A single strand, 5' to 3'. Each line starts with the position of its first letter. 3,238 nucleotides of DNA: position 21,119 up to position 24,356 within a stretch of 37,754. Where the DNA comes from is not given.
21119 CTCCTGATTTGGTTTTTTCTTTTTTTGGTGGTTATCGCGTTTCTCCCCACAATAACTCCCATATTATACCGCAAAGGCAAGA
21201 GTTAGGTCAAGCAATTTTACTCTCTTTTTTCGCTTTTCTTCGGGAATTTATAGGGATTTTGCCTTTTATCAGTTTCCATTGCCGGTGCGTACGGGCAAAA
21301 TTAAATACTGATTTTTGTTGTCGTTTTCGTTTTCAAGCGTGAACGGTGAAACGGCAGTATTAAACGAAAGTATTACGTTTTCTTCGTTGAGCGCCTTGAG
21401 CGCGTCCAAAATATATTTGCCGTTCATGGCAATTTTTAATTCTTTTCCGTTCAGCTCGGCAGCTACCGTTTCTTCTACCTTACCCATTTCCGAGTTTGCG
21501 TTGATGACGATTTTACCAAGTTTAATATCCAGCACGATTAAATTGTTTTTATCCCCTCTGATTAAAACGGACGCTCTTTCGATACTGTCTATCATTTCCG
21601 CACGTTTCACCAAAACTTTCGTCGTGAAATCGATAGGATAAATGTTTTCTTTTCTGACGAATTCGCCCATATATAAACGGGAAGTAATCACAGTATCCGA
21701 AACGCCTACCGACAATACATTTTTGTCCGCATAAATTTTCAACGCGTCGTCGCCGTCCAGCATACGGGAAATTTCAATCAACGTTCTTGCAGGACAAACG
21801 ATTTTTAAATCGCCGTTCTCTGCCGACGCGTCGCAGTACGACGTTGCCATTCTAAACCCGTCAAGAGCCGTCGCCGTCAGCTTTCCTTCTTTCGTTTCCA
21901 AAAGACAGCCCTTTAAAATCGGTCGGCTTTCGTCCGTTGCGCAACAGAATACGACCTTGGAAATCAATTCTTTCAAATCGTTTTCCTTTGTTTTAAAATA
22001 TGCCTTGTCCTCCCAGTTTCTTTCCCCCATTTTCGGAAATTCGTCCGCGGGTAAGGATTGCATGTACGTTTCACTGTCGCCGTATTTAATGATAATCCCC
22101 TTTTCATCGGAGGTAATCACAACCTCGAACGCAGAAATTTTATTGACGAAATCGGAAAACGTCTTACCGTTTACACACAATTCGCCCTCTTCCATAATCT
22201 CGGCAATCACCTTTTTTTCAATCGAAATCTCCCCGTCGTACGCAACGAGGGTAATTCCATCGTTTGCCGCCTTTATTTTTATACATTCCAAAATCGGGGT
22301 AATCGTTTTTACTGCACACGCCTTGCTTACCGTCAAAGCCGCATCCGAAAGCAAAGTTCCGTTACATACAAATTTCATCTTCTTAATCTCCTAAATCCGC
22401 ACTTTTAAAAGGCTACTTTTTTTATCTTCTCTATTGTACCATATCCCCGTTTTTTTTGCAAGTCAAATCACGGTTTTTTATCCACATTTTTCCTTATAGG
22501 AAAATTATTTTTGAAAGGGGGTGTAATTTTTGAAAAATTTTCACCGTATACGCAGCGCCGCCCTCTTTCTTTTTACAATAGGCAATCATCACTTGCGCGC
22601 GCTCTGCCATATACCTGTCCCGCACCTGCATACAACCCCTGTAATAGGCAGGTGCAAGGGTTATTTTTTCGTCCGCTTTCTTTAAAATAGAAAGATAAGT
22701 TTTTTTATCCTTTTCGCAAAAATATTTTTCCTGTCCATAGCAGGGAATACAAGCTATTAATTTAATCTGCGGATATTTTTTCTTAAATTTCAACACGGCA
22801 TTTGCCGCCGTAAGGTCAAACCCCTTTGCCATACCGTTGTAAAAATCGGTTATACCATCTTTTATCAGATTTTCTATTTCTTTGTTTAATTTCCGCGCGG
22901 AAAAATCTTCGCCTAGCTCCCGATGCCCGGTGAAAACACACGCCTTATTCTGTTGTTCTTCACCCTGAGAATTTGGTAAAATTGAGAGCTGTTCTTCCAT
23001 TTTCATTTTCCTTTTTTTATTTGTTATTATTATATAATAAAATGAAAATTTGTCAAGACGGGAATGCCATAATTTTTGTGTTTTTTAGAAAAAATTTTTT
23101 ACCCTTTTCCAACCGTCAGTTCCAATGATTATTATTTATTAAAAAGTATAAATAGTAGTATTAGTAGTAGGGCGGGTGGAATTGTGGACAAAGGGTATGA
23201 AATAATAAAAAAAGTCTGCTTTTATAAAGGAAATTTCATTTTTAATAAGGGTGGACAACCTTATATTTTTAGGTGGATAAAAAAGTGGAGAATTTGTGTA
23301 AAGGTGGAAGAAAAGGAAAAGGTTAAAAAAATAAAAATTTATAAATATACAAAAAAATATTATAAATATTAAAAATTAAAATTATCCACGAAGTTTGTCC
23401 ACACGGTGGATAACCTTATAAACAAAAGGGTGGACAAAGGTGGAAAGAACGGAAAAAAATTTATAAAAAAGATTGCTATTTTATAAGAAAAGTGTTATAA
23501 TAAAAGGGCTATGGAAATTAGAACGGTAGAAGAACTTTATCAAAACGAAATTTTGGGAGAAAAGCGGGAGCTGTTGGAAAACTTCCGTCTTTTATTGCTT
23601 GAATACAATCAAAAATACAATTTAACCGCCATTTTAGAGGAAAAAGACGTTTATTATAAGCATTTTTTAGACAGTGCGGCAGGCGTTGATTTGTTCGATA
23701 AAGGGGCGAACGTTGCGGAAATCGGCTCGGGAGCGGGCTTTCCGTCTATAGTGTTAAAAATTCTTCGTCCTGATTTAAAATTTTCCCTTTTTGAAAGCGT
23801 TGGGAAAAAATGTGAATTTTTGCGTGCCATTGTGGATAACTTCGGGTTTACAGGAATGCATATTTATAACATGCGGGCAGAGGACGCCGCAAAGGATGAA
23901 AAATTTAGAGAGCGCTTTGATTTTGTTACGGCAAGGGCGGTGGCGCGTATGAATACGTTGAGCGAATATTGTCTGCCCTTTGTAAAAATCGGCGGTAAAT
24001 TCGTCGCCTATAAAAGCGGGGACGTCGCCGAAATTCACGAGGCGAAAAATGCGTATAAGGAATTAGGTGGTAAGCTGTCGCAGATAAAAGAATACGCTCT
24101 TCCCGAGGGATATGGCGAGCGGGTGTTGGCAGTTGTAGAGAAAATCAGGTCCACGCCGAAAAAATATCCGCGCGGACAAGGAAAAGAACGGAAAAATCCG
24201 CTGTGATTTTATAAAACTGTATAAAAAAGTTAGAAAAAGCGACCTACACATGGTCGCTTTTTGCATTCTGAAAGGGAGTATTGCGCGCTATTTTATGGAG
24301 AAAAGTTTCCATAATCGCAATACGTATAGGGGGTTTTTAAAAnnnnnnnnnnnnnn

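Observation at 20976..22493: No dnaA at the origin: dnaN sits directly upstream of, and co-directional with, rpmH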

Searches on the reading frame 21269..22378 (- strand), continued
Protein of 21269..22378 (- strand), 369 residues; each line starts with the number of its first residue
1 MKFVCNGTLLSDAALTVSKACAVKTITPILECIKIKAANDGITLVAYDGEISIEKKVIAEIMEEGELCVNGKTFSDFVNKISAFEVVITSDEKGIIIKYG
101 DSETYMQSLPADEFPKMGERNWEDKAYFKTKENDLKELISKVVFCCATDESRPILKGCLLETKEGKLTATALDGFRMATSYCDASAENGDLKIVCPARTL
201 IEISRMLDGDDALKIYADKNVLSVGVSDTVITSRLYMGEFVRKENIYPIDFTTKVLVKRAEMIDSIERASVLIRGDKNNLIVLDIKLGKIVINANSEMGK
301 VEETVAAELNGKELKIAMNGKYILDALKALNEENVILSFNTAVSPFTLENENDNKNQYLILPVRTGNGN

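Call 67: find_encoding_contigs(protein=P0341, flank=10000, max_places=2)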
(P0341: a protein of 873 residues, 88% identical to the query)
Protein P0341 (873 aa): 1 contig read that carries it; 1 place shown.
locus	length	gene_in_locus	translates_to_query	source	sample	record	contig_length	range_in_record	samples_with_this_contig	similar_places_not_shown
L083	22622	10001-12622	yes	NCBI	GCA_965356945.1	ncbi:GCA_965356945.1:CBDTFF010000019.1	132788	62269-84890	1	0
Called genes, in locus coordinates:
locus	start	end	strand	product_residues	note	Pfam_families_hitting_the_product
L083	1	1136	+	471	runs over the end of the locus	PF13187:Fer4_9 (faint), PF25160:LdpA_Fe-S-bd (faint), PF12838:Fer4_7 (weak), PF00037:Fer4 (weak), PF12837:Fer4_6 (weak), PF13183:Fer4_8 (weak), PF00037:Fer4 (weak), PF02906:Fe_hyd_lg_C, +1 more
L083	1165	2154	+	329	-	PF00535:Glycos_transf_2, PF10111:Glyco_tranf_2_2, PF13641:Glyco_tranf_2_3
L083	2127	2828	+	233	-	PF01522:Polysacc_deac_1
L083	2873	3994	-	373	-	PF00583:Acetyltransf_1 (faint)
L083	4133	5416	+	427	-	PF01943:Polysacc_synt, PF13440:Polysacc_synt_3 (weak), PF03023:MurJ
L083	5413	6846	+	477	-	PF01503:PRA-PH (faint), PF03819:MazG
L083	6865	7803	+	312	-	PF01207:Dus, PF00977:His_biosynth (weak)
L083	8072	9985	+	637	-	PF02518:HATPase_c, PF00204:DNA_gyraseB, PF01751:Toprim, PF00986:DNA_gyraseB_C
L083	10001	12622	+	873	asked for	PF00521:DNA_topoisoIV, PF03989:DNA_gyraseA_C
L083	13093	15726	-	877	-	PF00122:E1-E2_ATPase, PF00702:Hydrolase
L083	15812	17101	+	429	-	PF02403:Seryl_tRNA_N, PF00587:tRNA-synt_2b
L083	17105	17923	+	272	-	PF03629:SASA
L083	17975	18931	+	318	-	PF00929:RNase_T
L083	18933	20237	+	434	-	PF17125:Methyltr_RsmF_N, PF01189:Methyltr_RsmB-F, PF17126:RsmF_methylt_CI, PF13636:Methyltranf_PUA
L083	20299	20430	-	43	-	-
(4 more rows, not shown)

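Call 68: find_encoding_contigs(protein=P0052, flank=10000, max_places=1)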
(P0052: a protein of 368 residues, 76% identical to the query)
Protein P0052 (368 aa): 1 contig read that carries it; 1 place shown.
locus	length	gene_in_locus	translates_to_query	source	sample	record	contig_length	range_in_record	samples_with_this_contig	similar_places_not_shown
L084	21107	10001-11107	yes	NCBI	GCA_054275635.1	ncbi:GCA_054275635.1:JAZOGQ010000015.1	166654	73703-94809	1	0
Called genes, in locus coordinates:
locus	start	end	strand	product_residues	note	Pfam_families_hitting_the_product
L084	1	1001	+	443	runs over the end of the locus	PF01276:OKR_DC_1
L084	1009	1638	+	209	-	PF13521:AAA_28, PF02223:Thymidylate_kin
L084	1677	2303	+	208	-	PF02659:Mntp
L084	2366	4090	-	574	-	PF05833:NFACT_N, PF05670:NFACT-R_1, PF18297:NFACT-R_2 (weak)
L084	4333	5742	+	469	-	PF05697:Trigger_N, PF00254:FKBP_C, PF05698:Trigger_C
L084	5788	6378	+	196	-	PF00574:CLP_protease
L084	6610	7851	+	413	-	PF06689:zf-C4_ClpX, PF05496:RuvB_N (weak), PF01078:Mg_chelatase (faint), PF00004:AAA, PF07724:AAA_2, PF07728:AAA_5 (faint), PF10431:ClpB_D2-small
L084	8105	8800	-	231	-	PF02527:GidB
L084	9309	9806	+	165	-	PF06908:YpsA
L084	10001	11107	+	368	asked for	PF00712:DNA_pol3_beta, PF02767:DNA_pol3_beta_2, PF00712:DNA_pol3_beta (weak), PF02768:DNA_pol3_beta_3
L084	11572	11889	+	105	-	PF00825:Ribonuclease_P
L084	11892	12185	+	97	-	PF01809:YidD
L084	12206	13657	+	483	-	PF02096:60KD_IMP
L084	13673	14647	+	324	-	PF14804:Jag_N, PF13083:KH_KhpA-B, PF01424:R3H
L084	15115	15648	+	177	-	PF06177:QueT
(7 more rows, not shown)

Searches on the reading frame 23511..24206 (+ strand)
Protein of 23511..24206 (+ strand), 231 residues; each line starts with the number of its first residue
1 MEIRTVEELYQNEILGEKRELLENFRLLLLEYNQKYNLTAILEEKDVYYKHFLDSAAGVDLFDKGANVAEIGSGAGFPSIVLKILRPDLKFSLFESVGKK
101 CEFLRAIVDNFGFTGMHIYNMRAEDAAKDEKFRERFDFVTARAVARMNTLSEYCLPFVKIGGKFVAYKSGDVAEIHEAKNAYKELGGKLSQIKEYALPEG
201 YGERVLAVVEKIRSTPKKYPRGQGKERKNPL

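Call 5: search_protein_families(library=pfam, proteins=[window:23511-24206:+])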
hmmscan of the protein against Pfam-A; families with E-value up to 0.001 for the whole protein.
window:23511-24206:+ (231 aa): 2 families
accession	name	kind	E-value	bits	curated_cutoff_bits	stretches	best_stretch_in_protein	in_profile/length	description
PF02527.21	GidB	-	1.6e-44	151.9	27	1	20-195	3-176/184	rRNA small subunit methyltransferase G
PF13847.12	Methyltransf_31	-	0.00017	21.7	27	1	63-148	2-85/145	Methyltransferase domain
